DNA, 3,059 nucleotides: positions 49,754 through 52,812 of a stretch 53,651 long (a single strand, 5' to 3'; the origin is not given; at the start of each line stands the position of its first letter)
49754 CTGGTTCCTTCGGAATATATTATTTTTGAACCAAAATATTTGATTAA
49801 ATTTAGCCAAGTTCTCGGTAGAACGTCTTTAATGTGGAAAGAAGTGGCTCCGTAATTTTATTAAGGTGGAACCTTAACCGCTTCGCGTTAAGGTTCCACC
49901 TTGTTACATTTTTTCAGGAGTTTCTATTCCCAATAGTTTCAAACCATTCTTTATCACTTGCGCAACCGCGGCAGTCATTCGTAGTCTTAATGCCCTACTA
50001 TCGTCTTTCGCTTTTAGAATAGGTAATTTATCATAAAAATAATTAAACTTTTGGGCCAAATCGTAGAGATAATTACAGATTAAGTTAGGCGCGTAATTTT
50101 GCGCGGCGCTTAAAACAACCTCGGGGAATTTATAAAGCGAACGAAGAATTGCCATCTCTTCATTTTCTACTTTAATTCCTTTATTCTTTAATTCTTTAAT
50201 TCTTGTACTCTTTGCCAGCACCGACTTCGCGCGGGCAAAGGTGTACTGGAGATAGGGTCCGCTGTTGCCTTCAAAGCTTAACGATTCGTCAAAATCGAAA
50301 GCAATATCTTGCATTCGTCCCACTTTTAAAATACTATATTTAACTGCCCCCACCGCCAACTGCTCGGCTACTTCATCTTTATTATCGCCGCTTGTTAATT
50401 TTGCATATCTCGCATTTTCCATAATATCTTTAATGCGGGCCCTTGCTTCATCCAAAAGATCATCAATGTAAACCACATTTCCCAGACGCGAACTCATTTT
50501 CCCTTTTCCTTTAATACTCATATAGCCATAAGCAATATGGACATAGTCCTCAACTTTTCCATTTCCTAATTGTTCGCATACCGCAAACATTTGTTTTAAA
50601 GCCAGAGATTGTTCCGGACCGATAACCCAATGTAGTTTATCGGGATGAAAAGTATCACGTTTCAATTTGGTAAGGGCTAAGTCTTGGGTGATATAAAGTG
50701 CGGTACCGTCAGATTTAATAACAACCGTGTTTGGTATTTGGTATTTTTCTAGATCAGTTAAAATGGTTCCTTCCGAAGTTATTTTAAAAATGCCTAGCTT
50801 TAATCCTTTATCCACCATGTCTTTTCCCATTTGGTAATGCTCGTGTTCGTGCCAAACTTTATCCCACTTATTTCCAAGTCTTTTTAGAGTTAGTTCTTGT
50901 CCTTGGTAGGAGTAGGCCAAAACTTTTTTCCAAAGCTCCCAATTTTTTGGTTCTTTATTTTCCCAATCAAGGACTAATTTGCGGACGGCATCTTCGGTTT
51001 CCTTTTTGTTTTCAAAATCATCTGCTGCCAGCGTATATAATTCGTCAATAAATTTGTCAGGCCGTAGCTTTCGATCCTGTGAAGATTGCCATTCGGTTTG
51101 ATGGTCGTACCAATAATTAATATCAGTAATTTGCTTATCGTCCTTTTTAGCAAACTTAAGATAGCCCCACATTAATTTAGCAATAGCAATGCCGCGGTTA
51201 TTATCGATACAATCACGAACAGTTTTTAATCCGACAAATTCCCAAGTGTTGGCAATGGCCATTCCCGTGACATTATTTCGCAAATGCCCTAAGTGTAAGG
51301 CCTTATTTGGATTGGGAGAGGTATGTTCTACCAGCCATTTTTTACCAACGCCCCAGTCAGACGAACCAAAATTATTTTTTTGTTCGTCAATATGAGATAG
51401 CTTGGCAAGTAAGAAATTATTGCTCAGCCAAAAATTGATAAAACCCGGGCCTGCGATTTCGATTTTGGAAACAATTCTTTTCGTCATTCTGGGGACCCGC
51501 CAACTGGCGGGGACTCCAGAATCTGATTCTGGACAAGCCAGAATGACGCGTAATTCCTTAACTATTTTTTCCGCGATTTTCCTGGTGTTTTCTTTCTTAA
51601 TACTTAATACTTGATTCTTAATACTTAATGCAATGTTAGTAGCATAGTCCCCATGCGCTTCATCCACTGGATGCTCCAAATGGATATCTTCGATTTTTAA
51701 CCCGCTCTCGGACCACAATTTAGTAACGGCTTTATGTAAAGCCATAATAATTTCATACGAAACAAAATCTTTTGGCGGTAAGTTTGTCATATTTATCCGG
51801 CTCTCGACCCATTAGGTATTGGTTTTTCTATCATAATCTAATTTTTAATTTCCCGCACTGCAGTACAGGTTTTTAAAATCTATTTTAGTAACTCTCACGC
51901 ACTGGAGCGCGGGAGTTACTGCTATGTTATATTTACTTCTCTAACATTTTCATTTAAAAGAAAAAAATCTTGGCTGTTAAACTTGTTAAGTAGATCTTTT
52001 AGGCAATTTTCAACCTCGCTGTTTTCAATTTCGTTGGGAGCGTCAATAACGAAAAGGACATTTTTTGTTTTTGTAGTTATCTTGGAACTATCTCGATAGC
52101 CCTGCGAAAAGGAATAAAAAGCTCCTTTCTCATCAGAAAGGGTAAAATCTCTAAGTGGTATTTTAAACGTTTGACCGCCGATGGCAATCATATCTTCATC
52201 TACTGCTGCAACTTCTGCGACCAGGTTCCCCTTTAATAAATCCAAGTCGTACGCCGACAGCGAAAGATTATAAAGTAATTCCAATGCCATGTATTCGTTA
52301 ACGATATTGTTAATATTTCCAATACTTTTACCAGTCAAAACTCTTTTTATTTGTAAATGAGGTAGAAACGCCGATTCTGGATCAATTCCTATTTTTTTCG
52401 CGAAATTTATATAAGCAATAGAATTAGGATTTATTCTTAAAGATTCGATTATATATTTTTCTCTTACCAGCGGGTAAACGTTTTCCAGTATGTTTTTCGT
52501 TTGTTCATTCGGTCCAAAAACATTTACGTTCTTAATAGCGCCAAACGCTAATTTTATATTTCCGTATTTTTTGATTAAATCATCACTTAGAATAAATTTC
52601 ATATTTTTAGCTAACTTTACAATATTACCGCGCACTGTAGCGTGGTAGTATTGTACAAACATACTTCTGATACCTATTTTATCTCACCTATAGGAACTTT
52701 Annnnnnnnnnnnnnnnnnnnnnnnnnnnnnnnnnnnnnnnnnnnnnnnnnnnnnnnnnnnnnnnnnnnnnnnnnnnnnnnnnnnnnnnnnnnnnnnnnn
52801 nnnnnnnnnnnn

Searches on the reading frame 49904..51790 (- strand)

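Call 8: search_protein_families(library=pfam, proteins=[window:49904-51790:-], max_evalue=0.001)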
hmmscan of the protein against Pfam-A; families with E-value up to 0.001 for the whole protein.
window:49904-51790:- (628 aa): 3 families
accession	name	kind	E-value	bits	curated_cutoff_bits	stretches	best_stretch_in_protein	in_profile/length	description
PF00750.26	tRNA-synt_1d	-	2.7e-44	152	23.3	1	147-500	17-349/349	tRNA synthetases class I (R), catalytic domain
PF05746.21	DALR_1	-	3.7e-34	117.7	22.3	1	514-628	1-117/117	DALR anticodon binding domain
PF03485.21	Arg_tRNA_synt_N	-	1.7e-13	51.4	21.5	1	17-81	6-65/85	Arginyl tRNA synthetase N terminal domain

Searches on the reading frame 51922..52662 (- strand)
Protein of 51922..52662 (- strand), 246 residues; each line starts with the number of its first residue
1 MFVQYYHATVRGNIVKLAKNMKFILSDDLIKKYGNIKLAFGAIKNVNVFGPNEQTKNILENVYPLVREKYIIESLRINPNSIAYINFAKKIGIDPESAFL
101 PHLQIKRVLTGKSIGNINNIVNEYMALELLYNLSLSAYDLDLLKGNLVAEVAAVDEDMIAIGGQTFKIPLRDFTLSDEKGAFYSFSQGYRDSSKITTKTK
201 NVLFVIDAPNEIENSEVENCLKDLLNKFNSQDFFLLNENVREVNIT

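Call 29: search_protein_families(library=pfam, proteins=[window:51922-52662:-], max_evalue=0.001)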
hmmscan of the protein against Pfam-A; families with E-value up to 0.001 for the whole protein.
window:51922-52662:- (246 aa): 1 family
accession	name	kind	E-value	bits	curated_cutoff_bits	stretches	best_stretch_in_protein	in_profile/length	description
PF03483.22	B3_4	-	4.2e-11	43.2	29.3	1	103-215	21-135/174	B3/4 domain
